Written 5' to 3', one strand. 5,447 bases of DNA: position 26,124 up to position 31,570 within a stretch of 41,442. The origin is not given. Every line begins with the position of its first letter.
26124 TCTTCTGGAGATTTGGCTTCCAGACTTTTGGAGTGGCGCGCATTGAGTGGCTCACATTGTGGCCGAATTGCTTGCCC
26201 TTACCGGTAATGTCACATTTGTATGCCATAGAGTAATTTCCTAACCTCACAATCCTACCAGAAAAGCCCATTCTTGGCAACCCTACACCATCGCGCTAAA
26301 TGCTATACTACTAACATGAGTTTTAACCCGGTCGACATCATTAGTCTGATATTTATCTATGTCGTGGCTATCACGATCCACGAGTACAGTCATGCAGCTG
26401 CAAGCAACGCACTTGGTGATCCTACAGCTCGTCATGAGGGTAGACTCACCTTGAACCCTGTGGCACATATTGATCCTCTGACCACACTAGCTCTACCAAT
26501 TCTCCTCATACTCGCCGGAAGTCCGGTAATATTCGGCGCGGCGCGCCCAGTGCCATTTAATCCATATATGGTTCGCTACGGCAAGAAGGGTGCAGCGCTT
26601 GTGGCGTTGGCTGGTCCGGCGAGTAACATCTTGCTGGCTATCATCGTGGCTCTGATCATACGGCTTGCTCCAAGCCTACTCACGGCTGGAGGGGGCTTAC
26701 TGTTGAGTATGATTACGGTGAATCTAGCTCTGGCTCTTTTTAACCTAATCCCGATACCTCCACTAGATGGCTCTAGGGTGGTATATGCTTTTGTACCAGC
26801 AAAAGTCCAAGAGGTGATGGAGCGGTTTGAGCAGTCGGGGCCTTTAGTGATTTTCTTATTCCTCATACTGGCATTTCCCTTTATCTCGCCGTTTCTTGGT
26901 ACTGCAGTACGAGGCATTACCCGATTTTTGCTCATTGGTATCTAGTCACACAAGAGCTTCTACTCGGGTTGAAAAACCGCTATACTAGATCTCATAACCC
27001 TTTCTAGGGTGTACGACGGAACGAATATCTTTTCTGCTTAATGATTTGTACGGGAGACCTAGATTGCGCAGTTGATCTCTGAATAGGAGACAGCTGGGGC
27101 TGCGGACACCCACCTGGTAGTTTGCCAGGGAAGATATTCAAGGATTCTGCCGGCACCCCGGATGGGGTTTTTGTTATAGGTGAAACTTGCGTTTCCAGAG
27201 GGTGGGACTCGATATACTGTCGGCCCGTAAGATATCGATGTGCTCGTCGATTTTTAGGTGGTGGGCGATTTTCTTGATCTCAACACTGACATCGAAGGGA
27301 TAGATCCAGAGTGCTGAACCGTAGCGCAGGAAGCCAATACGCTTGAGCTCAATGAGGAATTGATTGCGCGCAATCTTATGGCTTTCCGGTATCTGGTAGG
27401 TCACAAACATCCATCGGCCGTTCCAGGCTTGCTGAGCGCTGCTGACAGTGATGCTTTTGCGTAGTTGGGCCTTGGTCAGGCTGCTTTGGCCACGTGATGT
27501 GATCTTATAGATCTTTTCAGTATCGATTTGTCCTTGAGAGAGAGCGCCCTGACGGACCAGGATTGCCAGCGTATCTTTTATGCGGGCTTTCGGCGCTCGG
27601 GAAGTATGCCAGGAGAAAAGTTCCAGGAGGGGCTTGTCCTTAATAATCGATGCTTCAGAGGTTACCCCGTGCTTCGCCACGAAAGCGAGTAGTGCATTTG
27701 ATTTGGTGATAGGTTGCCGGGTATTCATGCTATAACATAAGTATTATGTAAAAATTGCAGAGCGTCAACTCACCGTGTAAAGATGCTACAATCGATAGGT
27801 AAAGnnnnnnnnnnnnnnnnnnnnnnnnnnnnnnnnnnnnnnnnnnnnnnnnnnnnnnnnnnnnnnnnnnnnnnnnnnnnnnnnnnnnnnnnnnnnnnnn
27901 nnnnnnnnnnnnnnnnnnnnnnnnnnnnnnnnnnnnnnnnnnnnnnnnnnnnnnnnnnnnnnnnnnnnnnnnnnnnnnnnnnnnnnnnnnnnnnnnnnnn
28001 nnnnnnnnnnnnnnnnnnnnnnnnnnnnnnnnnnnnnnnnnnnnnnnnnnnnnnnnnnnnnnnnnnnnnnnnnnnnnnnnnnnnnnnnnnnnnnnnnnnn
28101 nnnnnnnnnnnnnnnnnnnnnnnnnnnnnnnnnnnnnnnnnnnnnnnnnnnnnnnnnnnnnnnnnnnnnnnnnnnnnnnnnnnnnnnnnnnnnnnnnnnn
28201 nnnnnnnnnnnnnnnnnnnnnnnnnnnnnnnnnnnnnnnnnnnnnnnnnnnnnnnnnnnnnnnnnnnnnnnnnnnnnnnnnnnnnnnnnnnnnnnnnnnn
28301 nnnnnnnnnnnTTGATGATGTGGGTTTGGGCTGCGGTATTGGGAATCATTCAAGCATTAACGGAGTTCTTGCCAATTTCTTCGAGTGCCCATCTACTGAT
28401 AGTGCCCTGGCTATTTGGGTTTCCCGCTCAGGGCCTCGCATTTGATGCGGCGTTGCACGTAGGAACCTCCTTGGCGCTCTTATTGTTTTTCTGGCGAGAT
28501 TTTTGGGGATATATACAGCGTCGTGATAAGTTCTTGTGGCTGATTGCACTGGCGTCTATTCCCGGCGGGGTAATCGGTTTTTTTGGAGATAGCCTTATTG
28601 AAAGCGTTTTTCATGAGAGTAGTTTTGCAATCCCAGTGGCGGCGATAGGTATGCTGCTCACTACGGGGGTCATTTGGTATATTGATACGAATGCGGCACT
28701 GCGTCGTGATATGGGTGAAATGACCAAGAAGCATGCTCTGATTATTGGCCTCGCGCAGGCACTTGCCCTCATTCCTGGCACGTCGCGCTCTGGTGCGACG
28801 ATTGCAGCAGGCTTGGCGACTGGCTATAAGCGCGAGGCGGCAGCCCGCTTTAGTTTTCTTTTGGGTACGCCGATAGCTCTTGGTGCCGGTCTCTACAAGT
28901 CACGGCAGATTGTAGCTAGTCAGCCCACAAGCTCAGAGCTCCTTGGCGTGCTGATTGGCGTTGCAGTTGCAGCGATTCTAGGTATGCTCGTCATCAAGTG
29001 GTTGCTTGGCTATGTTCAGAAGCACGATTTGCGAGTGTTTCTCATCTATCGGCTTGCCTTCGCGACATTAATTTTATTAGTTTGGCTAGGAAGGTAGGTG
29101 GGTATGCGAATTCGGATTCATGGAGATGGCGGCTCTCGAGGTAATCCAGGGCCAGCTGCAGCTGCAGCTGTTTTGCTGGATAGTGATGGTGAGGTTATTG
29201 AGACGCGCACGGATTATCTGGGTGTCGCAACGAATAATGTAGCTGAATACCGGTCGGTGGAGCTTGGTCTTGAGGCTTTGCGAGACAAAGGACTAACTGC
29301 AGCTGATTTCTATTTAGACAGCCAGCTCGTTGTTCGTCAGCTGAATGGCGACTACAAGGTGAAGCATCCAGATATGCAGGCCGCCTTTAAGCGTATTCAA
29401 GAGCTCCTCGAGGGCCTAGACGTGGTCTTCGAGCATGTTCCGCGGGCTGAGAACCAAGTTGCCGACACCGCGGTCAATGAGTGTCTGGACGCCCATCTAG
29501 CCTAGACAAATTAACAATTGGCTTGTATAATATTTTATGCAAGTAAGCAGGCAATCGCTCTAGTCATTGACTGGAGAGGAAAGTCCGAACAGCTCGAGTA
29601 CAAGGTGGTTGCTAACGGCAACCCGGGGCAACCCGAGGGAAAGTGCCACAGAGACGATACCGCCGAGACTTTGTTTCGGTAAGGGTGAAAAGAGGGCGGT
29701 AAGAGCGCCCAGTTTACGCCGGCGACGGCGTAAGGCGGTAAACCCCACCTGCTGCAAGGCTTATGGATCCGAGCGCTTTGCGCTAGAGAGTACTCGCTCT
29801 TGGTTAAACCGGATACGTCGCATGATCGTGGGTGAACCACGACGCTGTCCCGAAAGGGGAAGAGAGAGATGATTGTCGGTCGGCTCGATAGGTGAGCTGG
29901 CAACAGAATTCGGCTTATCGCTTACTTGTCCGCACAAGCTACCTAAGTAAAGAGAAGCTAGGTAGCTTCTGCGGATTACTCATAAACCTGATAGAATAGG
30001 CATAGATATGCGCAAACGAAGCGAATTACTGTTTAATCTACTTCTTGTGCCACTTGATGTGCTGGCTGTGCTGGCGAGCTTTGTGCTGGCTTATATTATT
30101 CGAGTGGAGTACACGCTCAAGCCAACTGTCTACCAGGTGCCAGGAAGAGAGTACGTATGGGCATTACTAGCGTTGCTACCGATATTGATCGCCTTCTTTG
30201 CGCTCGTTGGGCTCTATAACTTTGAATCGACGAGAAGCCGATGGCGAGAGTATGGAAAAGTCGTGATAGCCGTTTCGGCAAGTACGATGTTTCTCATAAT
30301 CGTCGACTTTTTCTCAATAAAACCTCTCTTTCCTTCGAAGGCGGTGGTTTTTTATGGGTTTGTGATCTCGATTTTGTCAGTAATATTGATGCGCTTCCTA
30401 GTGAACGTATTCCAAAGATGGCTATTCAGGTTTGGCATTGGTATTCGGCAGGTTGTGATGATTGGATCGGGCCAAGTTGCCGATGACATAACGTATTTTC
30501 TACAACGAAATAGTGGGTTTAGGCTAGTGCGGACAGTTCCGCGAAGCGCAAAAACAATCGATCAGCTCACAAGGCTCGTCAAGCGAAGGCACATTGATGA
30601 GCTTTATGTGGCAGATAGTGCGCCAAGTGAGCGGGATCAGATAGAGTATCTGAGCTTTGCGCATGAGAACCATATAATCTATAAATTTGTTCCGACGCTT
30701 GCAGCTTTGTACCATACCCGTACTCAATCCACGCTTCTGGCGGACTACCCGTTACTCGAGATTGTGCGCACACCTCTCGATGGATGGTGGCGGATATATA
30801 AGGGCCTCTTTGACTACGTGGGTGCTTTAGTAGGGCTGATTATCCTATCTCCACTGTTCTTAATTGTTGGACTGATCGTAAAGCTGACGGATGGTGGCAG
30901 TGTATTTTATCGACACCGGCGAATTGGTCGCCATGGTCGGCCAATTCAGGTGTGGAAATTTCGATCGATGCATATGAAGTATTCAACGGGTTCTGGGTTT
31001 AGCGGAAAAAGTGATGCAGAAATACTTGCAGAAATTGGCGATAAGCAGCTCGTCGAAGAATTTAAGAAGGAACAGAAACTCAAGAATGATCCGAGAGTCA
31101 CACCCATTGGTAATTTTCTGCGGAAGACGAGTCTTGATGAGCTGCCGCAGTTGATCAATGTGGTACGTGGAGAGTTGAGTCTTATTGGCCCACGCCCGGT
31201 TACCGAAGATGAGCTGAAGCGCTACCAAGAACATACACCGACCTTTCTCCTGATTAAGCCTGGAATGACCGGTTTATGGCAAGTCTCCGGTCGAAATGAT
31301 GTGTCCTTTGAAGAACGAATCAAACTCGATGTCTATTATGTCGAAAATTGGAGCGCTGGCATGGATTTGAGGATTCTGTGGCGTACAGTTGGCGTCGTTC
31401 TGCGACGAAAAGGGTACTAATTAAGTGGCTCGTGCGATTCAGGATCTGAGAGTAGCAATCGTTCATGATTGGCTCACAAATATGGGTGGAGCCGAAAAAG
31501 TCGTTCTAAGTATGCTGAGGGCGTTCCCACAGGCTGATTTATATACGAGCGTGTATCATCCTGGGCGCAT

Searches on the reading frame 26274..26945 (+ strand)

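Call 57: search_protein_families(library=pfam, proteins=[window:26274-26945:+], max_evalue=0.001)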
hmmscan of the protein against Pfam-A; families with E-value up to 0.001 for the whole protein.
window:26274-26945:+ (223 aa): 1 family
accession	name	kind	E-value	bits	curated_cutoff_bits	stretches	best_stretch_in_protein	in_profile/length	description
PF02163.28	Peptidase_M50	-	5e-10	39.5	27.2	1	143-198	163-219/221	Peptidase family M50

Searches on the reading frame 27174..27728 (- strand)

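Call 57: search_protein_families(library=pfam, proteins=[window:27174-27728:-], max_evalue=0.001)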
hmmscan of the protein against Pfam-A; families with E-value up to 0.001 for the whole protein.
window:27174-27728:- (184 aa): 1 family
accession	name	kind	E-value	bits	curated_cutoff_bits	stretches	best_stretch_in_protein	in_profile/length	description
PF20803.2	PaaX_M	-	4.2e-18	65.7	24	1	100-172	2-74/83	PaaX protein central Cas2-like domain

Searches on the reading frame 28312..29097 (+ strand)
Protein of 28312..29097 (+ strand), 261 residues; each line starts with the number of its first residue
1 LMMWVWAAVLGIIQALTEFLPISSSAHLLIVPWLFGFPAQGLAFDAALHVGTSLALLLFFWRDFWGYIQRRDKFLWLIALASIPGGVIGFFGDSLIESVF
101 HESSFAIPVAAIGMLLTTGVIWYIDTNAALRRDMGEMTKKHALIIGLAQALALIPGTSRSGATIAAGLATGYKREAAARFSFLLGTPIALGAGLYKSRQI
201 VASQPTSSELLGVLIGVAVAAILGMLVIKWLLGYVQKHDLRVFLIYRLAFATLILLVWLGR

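Call 58: search_protein_families(library=pfam, proteins=[window:28312-29097:+], max_evalue=0.001)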
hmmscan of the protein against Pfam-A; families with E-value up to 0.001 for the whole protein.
window:28312-29097:+ (261 aa): 1 family
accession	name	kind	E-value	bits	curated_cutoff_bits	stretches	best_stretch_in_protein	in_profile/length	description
PF02673.24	BacA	-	5.2e-72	243.1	33.4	1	7-252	1-256/257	Bacitracin resistance protein BacA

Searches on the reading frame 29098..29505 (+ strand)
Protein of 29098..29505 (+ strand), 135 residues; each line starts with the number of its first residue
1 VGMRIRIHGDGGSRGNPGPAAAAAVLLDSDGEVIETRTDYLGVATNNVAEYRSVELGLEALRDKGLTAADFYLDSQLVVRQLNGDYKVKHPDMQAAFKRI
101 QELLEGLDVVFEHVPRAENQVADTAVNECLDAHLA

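Call 58: search_protein_families(library=pfam, proteins=[window:29098-29505:+], max_evalue=0.001)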
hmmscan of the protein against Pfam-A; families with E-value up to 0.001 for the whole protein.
window:29098-29505:+ (135 aa): 2 families
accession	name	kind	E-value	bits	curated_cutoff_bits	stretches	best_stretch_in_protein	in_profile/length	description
PF13456.12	RVT_3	-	1.7e-19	70.4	21.6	1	10-129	3-123/123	Reverse transcriptase-like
PF00075.30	RNase_H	-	8.6e-08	32.9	25.8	1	6-126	5-136/141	RNase H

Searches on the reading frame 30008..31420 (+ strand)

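Call 58: search_protein_families(library=pfam, proteins=[window:30008-31420:+], max_evalue=0.001)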
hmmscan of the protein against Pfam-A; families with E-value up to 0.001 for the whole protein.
window:30008-31420:+ (470 aa): 2 families
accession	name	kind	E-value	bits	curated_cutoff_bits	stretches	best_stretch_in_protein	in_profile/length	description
PF02397.22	Bac_transf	-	9.3e-65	218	27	1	265-465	1-178/179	Bacterial sugar transferase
PF13727.12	CoA_binding_3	-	1.1e-06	29.2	25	1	67-202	3-148/175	CoA-binding domain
